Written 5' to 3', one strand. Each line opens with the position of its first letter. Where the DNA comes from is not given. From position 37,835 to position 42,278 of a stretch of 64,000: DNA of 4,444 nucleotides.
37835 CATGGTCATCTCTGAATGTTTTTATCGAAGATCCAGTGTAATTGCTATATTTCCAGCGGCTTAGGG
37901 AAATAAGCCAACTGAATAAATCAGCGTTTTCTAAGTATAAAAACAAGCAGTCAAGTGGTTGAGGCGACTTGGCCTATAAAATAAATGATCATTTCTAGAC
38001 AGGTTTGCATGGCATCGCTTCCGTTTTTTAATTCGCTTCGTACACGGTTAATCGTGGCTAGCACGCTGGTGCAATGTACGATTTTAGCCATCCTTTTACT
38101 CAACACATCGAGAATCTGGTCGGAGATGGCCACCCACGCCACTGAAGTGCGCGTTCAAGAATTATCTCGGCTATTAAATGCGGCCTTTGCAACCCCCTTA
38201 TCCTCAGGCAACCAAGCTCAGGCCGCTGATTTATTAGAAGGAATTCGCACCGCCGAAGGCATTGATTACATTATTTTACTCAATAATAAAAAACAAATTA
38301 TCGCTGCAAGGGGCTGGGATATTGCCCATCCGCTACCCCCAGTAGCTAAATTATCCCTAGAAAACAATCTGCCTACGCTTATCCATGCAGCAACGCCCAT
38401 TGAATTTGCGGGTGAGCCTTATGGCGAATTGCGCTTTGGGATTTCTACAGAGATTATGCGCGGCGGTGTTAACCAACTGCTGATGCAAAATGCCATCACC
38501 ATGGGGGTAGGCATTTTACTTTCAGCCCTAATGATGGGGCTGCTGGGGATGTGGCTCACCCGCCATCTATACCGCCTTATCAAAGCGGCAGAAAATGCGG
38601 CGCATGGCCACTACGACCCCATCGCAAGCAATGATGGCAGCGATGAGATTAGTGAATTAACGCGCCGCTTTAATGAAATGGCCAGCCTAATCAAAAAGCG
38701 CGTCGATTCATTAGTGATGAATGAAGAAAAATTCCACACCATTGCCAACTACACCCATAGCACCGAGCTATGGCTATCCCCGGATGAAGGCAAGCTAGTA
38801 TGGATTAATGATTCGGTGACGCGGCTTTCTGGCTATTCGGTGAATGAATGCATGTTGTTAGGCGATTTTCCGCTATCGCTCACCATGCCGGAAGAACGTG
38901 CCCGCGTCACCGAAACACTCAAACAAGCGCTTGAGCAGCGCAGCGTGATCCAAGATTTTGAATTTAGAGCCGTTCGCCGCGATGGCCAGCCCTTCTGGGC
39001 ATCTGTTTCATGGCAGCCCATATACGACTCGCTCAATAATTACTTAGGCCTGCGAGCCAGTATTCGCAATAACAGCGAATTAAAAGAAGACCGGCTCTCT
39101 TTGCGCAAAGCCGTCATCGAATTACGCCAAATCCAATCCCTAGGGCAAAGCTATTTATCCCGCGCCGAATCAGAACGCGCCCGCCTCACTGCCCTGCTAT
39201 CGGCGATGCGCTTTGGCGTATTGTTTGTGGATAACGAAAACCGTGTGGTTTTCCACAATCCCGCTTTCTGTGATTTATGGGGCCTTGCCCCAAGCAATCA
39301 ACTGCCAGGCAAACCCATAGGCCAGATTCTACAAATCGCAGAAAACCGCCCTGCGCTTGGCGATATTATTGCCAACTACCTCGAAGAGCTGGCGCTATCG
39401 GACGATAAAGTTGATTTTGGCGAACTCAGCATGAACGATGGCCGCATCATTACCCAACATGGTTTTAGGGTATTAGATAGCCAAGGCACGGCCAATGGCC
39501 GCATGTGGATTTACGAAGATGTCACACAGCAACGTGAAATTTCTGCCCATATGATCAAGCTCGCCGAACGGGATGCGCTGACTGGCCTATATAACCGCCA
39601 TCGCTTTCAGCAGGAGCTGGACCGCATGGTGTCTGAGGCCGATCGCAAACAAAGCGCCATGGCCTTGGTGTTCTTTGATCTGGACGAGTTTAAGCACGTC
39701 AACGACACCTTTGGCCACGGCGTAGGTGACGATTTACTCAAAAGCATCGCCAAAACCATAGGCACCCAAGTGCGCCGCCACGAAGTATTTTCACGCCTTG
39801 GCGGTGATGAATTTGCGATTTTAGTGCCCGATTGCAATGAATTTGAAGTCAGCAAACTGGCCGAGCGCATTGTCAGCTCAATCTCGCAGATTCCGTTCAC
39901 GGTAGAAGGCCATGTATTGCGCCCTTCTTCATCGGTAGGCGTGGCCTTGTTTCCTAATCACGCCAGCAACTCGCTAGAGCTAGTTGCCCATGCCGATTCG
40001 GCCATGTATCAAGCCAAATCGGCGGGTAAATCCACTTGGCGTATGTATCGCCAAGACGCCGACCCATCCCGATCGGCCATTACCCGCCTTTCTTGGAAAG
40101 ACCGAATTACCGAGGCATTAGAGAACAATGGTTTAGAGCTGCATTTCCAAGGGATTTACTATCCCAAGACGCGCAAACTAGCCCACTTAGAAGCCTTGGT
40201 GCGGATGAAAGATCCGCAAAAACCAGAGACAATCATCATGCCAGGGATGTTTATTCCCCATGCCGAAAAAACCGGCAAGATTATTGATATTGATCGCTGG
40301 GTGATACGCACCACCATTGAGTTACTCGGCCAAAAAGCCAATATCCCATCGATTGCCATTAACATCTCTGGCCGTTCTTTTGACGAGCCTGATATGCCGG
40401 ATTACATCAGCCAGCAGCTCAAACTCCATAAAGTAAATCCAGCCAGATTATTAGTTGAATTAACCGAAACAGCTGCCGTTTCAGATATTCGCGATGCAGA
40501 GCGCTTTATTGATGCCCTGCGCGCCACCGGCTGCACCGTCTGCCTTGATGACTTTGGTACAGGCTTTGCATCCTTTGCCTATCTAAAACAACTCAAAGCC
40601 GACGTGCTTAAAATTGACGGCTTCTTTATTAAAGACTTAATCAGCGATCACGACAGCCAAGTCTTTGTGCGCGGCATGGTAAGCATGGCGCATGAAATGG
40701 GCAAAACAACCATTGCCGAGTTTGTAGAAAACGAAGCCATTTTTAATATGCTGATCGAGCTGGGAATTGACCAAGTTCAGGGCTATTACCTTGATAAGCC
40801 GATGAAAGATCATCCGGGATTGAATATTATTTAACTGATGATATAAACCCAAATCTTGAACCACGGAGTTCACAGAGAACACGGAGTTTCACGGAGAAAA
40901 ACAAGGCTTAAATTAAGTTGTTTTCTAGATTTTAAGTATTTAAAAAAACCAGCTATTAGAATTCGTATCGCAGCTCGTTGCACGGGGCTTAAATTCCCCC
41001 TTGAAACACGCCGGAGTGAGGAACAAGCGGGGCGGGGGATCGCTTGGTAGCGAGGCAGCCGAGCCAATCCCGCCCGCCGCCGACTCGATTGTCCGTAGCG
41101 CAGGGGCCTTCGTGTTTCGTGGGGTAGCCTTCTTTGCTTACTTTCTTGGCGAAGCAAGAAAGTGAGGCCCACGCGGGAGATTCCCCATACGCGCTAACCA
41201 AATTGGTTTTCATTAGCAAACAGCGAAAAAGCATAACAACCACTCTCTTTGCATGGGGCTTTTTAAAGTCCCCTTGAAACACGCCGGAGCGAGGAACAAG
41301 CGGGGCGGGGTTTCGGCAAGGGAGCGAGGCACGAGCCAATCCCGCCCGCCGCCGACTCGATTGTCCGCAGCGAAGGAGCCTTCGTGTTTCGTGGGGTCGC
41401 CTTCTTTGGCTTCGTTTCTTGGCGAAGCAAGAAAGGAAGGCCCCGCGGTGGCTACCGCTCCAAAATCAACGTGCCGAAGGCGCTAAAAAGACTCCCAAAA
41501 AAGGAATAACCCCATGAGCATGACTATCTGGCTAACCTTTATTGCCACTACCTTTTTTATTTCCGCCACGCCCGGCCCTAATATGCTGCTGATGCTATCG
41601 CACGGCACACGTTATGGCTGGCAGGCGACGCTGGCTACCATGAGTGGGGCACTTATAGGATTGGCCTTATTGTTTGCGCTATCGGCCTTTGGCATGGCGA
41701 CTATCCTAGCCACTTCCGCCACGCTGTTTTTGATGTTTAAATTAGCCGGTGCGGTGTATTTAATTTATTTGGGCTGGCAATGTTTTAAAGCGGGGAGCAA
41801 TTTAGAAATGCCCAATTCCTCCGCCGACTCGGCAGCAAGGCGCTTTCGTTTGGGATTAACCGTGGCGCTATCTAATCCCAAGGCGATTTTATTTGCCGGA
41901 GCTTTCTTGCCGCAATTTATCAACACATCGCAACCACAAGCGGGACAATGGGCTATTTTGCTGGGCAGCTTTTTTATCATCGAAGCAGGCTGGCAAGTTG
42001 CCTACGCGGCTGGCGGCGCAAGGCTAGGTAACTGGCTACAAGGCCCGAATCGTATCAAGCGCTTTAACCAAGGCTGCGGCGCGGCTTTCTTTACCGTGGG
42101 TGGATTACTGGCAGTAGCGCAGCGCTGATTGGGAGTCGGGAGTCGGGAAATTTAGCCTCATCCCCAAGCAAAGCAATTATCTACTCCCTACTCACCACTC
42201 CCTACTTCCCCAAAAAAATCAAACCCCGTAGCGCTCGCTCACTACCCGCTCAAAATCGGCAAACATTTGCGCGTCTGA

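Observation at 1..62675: Candidate new MITE family (about 310-330 bp) that inserts into REP-like palindromes; seven copies in 64 kb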

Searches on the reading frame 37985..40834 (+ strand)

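Call 10: search_protein_families(library=ncbifam, proteins=[window:37985-40834:+])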
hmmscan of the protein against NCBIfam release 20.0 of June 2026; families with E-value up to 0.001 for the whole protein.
window:37985-40834:+ (949 aa): 44 families (the best 25 are shown)
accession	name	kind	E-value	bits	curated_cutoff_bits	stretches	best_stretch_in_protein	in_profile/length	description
NF007298.0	PRK09776.1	equivalog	4.8e-104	349.2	1135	1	397-939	553-1096/1111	diguanylate cyclase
NF045675.1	PhdiestaseDibA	equivalog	1.3e-102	344.2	980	1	384-941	61-617/623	phosphodiesterase DibA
NF007474.0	PRK10060.1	equivalog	1.4e-86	291.1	782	1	512-941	222-646/663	cyclic di-GMP phosphodiesterase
NF008467.0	PRK11359.1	equivalog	5.7e-86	289.2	857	2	516-941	365-784/800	oxygen-sensing cyclic-di-GMP phosphodiesterase DosP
NF053781.1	cdiGMPphdstlr2612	equivalog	1.4e-79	268.1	1600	1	499-941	812-1257/1268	Tlr1612 family c-di-GMP phosphodiesterase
NF052458.1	PhdiestGepA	equivalog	5.2e-57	193.6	1200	1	529-940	427-832/840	phosphodiesterase GepA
NF045673.1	c-di-GMPRcptLapD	equivalog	7e-57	193.1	1020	1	518-940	227-645/647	cyclic di-GMP receptor LapD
NF008807.1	PRK11829.1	equivalog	2.2e-55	188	733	1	519-940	234-653/670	biofilm formation regulator HmsP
NF007423.1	PRK09966.1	equivalog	1.9e-53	181.7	325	2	520-678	232-390/390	diguanylate cyclase DgcN/YfiN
NF008281.1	PRK11059.1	equivalog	3.6e-51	174.2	663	1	526-939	220-629/633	RNase E specificity factor CsrD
TIGR00254.1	GGDEF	domain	7.7e-46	155.9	37.4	1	526-687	4-166/168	diguanylate cyclase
NF007135.0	PRK09581.1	equivalog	4.9e-41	141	474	1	520-683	285-450/457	PleD family two-component system response regulator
NF038266.1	diguan_SiaD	equivalog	6.6e-41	140.3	290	1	517-683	84-250/252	biofilm regulation diguanylate cyclase SiaD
NF051473.1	DigCycDgcsShew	equivalog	1.3e-36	126.5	400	1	523-687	131-290/291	diguanylate cyclase DgcS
NF007380.0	PRK09894.1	equivalog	4.1e-36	124.8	256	1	526-686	128-285/296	diguanylate cyclase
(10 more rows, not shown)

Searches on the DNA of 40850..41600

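Call 33: search_rna_families(source=window, start=40850, end=41600, threshold=evalue, max_evalue=10, show_alignments=2)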
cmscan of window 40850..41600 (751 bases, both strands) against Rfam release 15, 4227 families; matches with E-value up to 10: 4.
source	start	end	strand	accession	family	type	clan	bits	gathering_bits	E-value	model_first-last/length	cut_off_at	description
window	41011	41088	-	RF03447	mir-1231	Gene; miRNA;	-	17.6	80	1.8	1-86/86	no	mir-1231 microRNA precursor family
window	40922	40948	-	RF04027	mir-1422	Gene; miRNA;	-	16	60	9.4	30-56/84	no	mir-1422 microRNA precursor family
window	41264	41362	-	RF02342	ar7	Gene; sRNA;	-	14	60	3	1-145/145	no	Alphaproteobacterial sRNA ar7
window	40850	40950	-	RF02849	Ysr197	Gene; sRNA;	-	10.3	167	7.1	1-157/254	3'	Yersinia sRNA 197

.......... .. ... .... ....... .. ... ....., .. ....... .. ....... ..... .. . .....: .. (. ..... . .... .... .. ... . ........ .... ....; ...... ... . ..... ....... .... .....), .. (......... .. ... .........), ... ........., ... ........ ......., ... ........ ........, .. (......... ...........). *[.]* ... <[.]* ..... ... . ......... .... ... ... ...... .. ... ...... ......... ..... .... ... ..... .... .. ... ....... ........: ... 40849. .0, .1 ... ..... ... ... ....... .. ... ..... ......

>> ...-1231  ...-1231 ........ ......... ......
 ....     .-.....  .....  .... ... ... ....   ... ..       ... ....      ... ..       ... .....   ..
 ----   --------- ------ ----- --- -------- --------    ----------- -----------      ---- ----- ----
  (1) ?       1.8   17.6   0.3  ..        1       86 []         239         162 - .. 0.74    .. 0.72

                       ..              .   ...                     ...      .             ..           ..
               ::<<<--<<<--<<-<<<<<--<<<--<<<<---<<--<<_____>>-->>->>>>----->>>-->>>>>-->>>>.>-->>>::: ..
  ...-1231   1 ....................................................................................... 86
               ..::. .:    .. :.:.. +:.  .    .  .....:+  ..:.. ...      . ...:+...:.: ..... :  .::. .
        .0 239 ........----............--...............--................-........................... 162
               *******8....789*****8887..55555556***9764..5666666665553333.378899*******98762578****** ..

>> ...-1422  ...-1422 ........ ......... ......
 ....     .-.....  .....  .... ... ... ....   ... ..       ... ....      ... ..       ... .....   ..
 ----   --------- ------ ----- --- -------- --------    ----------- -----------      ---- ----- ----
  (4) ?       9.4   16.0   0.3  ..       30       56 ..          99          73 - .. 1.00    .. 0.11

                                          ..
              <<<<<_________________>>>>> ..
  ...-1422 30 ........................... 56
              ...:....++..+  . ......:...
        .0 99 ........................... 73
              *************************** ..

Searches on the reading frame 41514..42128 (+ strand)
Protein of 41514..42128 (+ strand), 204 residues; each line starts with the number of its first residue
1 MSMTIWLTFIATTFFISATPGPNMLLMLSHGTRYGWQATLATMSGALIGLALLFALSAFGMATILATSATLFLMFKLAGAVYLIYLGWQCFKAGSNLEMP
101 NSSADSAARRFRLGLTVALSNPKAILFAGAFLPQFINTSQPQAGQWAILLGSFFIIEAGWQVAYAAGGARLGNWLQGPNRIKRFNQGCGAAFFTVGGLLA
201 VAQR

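Call 9: find_encoding_contigs(protein=window:41514-42128:+, flank=3000, max_places=10)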
Protein window:41514-42128:+ (204 aa): 1 contig read that carries it; 1 place shown.
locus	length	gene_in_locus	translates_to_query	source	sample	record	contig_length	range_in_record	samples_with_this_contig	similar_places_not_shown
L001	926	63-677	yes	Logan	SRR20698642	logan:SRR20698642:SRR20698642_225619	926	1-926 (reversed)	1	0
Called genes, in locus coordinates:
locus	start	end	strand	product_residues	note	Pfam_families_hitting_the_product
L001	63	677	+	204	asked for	PF01810:LysE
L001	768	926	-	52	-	?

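Call 10: search_protein_families(library=ncbifam, proteins=[window:41514-42128:+])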
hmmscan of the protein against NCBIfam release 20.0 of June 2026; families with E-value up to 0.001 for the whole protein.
window:41514-42128:+ (204 aa): 7 families
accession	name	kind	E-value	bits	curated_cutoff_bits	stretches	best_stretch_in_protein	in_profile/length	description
NF007812.0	PRK10520.1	equivalog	9.7e-39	133.1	209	1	1-203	1-204/206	homoserine/homoserine lactone efflux protein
TIGR00949.1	2A76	subfamily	4.2e-30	104.8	183.95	1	19-196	1-182/185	homoserine/threonine efflux transporter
NF008201.0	PRK10958.1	equivalog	1.5e-28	99.8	165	1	6-203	10-211/212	leucine efflux protein LeuE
NF007591.0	PRK10229.1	equivalog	1.1e-12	48.2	288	1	5-202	4-204/206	threonine export protein RhtC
NF007653.0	PRK10323.1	equivalog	2.8e-09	36.9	193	1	3-151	3-146/195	cysteine/O-acetylserine transporter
TIGR00948.1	2a75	equivalog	5e-08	32.9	213.65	1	21-184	6-169/177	L-lysine exporter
NF006801.0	PRK09304.1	equivalog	0.0002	21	298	1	21-115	20-113/211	arginine exporter ArgO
